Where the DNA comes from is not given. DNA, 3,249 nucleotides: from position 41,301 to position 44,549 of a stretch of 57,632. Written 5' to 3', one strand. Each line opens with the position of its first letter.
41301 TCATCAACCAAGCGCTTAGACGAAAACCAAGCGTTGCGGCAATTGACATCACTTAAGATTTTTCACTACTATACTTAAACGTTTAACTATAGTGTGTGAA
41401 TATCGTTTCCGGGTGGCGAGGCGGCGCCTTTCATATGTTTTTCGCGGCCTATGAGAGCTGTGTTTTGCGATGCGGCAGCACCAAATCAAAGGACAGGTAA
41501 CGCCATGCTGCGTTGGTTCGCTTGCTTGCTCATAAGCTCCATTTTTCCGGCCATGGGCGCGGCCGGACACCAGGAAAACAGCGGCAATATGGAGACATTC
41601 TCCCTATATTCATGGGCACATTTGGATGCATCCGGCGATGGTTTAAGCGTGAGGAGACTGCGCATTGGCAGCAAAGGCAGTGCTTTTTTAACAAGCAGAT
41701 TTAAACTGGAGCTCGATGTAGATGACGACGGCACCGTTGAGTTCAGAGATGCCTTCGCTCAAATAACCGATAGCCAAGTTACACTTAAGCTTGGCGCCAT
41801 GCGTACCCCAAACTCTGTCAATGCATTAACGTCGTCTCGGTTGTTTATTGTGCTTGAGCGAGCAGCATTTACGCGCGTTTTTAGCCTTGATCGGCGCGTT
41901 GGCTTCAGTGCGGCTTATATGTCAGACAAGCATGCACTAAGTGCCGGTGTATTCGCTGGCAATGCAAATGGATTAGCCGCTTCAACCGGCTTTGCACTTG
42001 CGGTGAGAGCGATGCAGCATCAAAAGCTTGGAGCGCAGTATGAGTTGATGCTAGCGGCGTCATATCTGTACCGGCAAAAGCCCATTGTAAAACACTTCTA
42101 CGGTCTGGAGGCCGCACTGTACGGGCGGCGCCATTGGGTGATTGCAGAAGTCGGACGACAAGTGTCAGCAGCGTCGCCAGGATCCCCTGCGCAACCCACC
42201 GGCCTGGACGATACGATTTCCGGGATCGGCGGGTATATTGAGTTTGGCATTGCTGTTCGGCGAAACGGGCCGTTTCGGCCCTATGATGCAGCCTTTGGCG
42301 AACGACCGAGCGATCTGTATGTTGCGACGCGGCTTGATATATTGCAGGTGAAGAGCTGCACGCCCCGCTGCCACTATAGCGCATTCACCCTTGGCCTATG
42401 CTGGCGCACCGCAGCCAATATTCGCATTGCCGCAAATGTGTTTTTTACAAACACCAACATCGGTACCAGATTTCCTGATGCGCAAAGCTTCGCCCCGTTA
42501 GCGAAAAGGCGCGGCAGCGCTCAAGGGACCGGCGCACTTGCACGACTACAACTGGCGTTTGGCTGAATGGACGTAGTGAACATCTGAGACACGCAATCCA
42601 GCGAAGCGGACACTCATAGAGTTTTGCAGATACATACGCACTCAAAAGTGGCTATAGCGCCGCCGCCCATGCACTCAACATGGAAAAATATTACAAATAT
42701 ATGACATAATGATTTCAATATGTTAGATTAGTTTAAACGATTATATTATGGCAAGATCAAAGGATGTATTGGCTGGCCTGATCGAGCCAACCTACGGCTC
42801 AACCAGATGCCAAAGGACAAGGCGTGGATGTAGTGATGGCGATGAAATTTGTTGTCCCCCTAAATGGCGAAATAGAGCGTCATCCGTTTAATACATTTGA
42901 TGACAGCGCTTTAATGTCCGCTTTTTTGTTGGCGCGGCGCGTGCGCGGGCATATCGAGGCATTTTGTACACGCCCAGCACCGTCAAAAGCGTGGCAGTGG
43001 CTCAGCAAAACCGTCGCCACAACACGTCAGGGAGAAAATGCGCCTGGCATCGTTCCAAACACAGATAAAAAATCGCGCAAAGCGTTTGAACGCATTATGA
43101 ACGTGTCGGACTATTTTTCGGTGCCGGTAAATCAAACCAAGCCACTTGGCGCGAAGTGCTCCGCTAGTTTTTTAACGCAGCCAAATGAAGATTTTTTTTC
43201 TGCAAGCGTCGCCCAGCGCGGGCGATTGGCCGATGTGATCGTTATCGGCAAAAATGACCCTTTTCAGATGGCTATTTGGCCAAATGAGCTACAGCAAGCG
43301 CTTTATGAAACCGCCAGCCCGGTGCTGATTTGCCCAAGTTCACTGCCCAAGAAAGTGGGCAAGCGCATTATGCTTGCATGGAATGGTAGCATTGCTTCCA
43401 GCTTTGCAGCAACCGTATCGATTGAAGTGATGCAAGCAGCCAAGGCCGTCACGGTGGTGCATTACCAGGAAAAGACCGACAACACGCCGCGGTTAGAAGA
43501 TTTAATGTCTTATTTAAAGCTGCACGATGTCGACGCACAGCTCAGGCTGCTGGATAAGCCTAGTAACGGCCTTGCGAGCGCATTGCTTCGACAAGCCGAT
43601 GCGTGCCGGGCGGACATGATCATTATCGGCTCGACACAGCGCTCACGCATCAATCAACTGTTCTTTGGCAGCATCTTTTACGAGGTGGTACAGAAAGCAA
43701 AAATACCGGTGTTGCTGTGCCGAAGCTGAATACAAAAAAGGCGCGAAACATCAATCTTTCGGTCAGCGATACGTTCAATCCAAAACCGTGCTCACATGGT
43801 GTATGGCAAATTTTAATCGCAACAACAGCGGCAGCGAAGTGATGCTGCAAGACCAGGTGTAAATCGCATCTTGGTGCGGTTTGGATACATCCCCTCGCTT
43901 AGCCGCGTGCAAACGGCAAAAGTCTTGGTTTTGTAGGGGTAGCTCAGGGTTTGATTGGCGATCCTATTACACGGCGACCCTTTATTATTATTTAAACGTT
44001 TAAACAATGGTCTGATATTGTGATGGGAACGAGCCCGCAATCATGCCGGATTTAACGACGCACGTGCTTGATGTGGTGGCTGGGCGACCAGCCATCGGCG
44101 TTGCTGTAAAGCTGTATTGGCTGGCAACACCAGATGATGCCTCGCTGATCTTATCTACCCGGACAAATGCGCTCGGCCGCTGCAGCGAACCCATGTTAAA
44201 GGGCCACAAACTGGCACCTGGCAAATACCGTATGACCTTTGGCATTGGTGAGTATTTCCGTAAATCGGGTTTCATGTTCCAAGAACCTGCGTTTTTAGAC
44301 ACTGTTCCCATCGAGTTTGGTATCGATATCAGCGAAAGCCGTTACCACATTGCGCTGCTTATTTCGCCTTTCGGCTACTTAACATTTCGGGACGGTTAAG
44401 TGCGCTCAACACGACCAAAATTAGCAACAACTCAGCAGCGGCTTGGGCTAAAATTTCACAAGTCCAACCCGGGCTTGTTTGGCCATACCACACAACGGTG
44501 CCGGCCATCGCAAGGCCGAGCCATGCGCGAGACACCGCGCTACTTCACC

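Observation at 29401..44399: A perfect 12-bp palindrome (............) marks a LacI-type regulon for nucleotide/nucleoside/purine scavenging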

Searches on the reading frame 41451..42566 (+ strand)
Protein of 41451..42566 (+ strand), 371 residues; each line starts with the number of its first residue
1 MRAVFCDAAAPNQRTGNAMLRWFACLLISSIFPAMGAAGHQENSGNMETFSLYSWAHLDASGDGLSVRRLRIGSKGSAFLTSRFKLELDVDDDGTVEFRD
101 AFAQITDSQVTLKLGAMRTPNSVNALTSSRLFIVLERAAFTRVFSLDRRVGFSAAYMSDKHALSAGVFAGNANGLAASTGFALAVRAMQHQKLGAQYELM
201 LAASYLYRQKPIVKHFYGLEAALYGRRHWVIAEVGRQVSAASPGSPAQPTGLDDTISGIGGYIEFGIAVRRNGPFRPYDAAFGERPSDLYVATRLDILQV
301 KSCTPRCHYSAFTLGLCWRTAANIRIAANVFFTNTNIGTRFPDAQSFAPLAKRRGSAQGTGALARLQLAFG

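Call 5: search_protein_families(library=pfam, proteins=[window:41451-42566:+])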
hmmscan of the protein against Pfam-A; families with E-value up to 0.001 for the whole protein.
window:41451-42566:+ (371 aa): 1 family
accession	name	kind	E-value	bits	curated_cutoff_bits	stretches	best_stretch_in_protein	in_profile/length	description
PF07396.17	Porin_O_P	-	1e-13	51.8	20.9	1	64-209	26-183/370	Phosphate-selective porin O and P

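Call 7: search_protein_families(library=ncbifam, proteins=[window:41451-42566:+], max_evalue=0.01)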
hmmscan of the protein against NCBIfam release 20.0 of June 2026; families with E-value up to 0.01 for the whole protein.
window:41451-42566:+ (371 aa): 0 families

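Call 57: find_related_loci(query=window:41451-42566:+, collection=metagenome_contigs, flank=6000)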
Query window:41451-42566:+ (371 aa) in metagenome_contigs; peptide patterns used: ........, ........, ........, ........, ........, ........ (x = any residue, [..] = any of these).
239 stretches matched a pattern, but none encodes a relative of the query by tblastn (E <= 1e-3).

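Call 64: search_protein_representatives(protein=window:41451-42566:+)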
Query: 371 residues. Proteins with E-value up to 0.001 (for the whole library): 290; up to 1e-10: 41; up to 1e-30: 2. The best 150 are listed.
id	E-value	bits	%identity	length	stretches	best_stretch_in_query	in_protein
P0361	3.4e-232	786.1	100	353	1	19-371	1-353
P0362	2.6e-41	158.3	33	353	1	39-368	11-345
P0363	5.7e-25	104.5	37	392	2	60-209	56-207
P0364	7.7e-21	91.0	35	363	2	63-227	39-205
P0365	2.2e-19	86.2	36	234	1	58-210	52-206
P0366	1.1e-18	83.8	34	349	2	58-195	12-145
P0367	7.9e-18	81.1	35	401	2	66-208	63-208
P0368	2.7e-17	79.3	29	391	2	23-206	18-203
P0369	1.5e-16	76.8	34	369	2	59-208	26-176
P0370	2.1e-16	76.4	33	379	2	64-209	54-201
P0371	3.3e-16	75.7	31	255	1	55-211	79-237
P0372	4.1e-16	75.4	29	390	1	41-368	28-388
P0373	5.1e-16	75.1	39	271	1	62-210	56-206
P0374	5.9e-16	74.9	42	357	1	67-189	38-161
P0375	1.6e-15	73.5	35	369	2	66-188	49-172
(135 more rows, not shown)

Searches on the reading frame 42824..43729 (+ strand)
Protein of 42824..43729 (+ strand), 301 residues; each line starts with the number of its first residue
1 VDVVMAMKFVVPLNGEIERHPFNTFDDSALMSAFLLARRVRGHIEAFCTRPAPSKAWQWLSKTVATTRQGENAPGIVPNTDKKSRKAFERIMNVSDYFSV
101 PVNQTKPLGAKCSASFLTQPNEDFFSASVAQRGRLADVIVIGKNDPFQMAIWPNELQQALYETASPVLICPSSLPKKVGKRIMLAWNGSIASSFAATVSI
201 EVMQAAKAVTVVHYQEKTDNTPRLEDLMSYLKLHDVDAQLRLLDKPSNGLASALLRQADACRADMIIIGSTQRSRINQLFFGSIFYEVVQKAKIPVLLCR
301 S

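Call 5: search_protein_families(library=pfam, proteins=[window:42824-43729:+])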
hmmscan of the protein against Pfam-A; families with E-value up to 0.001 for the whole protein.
window:42824-43729:+ (301 aa): 1 family
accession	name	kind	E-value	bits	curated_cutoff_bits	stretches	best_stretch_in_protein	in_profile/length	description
PF00582.32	Usp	-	1.2e-10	42.5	24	1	251-300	92-141/141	Universal stress protein family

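Call 77: search_protein_families(library=ncbifam, proteins=[window:42824-43729:+], max_evalue=0.00001)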
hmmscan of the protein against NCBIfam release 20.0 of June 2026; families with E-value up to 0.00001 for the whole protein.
window:42824-43729:+ (301 aa): 0 families

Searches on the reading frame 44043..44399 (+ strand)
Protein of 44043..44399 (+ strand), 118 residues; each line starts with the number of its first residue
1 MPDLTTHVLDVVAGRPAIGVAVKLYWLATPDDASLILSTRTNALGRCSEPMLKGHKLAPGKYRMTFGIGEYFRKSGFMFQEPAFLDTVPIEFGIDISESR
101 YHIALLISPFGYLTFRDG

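Call 5: search_protein_families(library=pfam, proteins=[window:44043-44399:+])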
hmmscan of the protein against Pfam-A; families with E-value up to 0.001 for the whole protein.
window:44043-44399:+ (118 aa): 1 family
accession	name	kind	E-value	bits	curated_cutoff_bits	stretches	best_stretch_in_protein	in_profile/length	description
PF00576.27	Transthyretin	-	1.8e-29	103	25.3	1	4-116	1-108/109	HIUase/Transthyretin family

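Call 77: search_protein_families(library=ncbifam, proteins=[window:44043-44399:+], max_evalue=0.00001)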
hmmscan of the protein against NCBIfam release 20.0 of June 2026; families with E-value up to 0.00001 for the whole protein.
window:44043-44399:+ (118 aa): 2 families
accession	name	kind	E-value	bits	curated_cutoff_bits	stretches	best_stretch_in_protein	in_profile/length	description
TIGR02962.1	hdxy_isourate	equivalog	1.7e-29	102.4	87.45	1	3-116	3-111/113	hydroxyisourate hydrolase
NF011610.0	PRK15036.1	equivalog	3.8e-14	52.9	217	1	4-116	29-135/137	hydroxyisourate hydrolase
